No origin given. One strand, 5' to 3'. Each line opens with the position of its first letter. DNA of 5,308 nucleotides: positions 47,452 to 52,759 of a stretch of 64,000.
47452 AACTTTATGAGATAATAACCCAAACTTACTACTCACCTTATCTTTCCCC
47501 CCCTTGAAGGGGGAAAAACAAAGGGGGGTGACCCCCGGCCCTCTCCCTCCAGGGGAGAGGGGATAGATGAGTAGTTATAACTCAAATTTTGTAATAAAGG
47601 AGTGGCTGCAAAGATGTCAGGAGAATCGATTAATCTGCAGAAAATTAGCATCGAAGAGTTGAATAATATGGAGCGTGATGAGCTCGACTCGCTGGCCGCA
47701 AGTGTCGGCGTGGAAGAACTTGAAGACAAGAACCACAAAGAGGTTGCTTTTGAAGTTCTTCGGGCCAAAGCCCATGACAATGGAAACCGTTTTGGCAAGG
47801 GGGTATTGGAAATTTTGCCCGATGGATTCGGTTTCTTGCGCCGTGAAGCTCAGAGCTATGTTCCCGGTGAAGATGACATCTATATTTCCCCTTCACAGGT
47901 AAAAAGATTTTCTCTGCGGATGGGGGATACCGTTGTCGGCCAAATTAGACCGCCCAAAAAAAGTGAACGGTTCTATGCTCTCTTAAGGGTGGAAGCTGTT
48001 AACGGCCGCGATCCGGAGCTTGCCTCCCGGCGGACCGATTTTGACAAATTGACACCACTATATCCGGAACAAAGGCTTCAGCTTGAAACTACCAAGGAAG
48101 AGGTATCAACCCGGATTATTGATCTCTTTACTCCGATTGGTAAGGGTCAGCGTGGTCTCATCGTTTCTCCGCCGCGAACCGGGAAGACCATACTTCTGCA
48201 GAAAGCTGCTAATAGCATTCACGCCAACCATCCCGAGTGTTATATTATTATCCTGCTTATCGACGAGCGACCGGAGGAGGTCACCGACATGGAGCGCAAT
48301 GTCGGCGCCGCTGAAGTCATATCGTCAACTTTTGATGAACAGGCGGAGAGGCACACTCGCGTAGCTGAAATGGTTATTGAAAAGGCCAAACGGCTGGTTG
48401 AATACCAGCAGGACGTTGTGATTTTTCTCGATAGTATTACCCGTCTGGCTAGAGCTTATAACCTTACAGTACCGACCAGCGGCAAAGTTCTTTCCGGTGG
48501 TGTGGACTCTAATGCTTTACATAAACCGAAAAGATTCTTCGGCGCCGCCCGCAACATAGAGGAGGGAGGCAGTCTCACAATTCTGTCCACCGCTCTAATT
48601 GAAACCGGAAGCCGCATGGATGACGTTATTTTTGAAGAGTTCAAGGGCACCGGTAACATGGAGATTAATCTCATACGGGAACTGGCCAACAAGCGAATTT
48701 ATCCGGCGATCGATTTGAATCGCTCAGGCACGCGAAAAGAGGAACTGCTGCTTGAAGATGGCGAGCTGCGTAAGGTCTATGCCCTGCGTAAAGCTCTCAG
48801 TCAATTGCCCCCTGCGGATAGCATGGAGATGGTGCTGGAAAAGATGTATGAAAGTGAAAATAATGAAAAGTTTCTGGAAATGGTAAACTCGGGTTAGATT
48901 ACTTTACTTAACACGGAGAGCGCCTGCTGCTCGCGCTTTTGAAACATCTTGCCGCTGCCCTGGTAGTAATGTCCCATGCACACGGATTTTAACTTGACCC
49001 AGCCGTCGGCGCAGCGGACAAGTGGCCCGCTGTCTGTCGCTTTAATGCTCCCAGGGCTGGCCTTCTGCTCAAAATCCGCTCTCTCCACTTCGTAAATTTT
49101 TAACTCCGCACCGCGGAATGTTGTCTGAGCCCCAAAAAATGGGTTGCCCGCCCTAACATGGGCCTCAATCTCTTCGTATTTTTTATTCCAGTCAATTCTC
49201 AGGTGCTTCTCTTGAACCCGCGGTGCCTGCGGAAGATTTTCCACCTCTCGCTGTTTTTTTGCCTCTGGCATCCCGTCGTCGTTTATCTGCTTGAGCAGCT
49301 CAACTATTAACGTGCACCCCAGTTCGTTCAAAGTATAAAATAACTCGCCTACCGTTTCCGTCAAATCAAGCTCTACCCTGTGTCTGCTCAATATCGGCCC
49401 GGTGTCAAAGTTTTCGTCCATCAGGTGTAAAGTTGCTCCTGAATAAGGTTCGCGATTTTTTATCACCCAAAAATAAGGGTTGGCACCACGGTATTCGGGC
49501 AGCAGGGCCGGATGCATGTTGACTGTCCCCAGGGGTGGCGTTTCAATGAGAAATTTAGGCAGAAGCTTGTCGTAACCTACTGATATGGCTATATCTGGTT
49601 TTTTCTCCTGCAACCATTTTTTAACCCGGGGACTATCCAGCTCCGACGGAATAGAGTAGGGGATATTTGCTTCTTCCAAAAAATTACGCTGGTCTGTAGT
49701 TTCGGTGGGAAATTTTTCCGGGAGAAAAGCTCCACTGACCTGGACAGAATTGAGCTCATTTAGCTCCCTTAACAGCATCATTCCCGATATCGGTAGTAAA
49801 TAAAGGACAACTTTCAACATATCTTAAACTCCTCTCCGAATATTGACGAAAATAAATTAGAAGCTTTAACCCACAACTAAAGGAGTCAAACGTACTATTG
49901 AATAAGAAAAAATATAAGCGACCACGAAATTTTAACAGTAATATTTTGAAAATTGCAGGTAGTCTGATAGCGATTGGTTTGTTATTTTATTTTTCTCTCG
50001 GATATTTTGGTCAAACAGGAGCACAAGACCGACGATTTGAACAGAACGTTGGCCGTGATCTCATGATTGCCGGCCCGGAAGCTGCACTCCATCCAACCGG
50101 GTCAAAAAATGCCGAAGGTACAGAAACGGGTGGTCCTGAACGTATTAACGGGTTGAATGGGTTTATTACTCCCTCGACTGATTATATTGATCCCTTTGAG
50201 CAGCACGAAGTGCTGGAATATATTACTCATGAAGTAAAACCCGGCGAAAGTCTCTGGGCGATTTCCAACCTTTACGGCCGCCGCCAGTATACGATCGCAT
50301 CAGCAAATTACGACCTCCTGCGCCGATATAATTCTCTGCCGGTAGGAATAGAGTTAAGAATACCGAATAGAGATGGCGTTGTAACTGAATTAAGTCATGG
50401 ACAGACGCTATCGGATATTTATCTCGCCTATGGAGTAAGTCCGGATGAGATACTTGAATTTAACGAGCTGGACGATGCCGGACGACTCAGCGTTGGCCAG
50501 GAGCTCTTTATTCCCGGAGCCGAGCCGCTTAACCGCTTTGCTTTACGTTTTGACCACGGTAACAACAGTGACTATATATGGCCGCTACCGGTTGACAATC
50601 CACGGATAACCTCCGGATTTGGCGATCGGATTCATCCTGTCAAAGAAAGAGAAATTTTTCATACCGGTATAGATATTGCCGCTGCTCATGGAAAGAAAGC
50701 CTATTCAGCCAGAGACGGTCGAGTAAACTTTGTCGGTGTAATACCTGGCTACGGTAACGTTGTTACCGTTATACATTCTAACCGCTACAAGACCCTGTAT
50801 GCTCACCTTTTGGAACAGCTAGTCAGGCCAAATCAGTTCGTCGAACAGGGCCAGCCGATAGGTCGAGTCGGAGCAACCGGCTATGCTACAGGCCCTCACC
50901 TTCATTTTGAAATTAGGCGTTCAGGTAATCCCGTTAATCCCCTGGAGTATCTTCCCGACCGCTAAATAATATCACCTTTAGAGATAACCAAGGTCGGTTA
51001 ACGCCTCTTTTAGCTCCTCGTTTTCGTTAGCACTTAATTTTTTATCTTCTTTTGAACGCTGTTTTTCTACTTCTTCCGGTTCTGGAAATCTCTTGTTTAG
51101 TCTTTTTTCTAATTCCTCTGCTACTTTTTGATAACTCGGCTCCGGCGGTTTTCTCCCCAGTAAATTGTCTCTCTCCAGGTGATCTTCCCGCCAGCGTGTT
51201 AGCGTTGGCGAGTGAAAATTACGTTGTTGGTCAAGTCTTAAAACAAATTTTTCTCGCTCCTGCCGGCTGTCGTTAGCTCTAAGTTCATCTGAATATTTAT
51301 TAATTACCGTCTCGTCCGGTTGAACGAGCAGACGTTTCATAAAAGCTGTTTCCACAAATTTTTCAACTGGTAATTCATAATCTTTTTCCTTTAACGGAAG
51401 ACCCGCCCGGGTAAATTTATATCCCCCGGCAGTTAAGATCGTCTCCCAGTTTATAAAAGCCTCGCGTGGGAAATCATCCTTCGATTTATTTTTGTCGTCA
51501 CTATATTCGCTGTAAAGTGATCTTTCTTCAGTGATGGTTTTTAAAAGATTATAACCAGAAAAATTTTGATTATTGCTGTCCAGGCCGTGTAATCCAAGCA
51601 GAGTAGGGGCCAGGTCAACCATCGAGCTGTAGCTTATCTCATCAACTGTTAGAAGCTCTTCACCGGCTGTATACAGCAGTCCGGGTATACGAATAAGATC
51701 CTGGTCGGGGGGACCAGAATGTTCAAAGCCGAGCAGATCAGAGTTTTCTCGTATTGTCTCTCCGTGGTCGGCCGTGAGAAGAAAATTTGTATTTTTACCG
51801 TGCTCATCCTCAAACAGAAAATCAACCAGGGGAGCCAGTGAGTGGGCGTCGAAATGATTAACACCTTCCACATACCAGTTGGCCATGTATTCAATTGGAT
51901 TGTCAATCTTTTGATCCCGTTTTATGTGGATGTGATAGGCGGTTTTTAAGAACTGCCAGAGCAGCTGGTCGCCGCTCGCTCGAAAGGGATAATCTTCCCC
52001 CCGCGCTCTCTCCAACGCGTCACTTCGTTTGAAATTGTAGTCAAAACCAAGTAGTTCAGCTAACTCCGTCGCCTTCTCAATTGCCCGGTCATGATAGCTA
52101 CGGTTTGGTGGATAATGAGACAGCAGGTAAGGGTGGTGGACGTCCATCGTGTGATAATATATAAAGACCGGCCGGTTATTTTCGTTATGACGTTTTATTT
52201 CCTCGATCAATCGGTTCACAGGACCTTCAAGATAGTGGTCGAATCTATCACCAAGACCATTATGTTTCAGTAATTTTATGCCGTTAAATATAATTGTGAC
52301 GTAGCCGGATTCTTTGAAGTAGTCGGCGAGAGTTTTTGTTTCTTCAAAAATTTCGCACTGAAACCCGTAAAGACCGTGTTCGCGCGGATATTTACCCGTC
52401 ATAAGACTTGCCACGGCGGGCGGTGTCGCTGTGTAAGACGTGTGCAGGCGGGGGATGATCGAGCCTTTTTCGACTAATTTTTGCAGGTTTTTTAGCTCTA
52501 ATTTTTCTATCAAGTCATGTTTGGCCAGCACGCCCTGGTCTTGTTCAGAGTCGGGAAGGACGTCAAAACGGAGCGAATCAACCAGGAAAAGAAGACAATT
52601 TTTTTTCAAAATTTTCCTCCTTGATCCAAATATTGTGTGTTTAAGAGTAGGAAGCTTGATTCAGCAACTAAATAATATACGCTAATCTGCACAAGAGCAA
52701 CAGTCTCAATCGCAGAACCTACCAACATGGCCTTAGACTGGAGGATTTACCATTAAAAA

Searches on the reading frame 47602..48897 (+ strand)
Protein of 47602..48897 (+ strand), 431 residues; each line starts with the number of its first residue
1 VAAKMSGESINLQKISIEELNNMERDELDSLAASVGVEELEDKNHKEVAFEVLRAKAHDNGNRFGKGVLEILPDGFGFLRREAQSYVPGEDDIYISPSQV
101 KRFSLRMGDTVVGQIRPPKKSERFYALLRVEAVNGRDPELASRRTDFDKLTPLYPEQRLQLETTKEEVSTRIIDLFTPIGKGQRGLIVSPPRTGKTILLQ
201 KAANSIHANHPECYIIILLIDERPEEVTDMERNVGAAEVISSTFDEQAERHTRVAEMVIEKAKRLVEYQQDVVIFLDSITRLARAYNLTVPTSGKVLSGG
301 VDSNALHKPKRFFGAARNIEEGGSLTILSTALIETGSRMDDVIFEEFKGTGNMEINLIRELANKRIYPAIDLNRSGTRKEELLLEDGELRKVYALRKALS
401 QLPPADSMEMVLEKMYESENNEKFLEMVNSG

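Call 85: search_protein_families(library=pfam, proteins=[window:47602-48897:+], max_evalue=0.00001)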
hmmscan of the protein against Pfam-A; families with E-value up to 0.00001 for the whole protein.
window:47602-48897:+ (431 aa): 3 families
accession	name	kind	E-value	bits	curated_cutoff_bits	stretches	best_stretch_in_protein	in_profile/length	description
PF07497.18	Rho_RNA_bind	-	3e-32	110.7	27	1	66-139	2-73/73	Rho termination factor, RNA-binding domain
PF00006.31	ATP-synt_ab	-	2.5e-25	89.8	29.5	1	170-375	2-211/213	ATP synthase alpha/beta family, nucleotide-binding domain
PF08206.17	OB_RNB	-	7.9e-06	25.9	24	0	67-119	1-45/58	Ribonuclease B OB domain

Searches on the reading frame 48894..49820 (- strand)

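Call 85: search_protein_families(library=pfam, proteins=[window:48894-49820:-], max_evalue=0.00001)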
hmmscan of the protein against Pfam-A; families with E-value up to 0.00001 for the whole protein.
window:48894-49820:- (308 aa): 2 families
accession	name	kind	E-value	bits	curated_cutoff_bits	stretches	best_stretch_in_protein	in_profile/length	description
PF00551.24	Formyl_trans_N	-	3.1e-26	92.7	26.1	1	58-174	63-179/181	Formyl transferase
PF02911.23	Formyl_trans_C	-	2.7e-14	53.6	21.1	1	204-280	4-82/100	Formyl transferase, C-terminal domain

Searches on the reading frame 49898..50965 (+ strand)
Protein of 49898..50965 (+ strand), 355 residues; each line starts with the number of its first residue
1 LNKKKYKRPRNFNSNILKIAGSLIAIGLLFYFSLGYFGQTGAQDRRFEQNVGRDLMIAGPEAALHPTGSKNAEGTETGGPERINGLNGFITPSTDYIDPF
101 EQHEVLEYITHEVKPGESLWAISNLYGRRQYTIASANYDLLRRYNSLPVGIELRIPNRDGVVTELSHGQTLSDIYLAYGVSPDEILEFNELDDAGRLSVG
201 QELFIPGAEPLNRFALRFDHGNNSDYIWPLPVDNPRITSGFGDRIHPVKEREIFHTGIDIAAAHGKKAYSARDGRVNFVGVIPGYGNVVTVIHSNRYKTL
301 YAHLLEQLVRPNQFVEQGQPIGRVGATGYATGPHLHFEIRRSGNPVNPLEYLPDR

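Call 85: search_protein_families(library=pfam, proteins=[window:49898-50965:+], max_evalue=0.00001)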
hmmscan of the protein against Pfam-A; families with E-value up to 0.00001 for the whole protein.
window:49898-50965:+ (355 aa): 2 families
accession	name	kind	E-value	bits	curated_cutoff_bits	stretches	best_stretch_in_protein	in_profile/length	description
PF01551.29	Peptidase_M23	-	1.7e-32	111.9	28.7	1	254-348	2-96/96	Peptidase family M23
PF01476.26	LysM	-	8.3e-17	61.3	20.9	2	168-206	6-43/43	LysM domain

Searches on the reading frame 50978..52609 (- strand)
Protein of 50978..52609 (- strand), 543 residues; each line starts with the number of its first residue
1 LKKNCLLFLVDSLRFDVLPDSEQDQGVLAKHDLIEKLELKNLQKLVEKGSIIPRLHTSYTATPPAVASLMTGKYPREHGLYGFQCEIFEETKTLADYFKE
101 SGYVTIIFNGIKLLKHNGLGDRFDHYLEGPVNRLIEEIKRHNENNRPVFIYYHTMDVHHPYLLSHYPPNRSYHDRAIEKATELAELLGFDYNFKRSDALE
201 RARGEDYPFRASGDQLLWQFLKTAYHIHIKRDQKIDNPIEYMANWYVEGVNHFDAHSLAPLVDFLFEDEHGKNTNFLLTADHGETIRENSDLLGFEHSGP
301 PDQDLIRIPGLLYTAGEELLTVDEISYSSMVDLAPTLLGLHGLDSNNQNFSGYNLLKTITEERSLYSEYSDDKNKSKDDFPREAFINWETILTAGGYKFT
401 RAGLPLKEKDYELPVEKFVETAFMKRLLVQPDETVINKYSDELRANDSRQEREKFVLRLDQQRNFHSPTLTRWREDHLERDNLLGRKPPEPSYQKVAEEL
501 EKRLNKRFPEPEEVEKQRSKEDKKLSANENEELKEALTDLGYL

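Call 27: search_protein_families(library=pfam, proteins=[window:50978-52609:-], max_evalue=1e-8)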
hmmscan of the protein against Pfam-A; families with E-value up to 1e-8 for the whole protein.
window:50978-52609:- (543 aa): 2 families
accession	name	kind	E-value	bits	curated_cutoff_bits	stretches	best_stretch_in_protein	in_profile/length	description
PF00884.28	Sulfatase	-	2.3e-23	83.4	25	1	4-342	2-300/301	Sulfatase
PF01663.27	Phosphodiest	-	9.6e-12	45.6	23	1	31-283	11-220/342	Type I phosphodiesterase / nucleotide pyrophosphatase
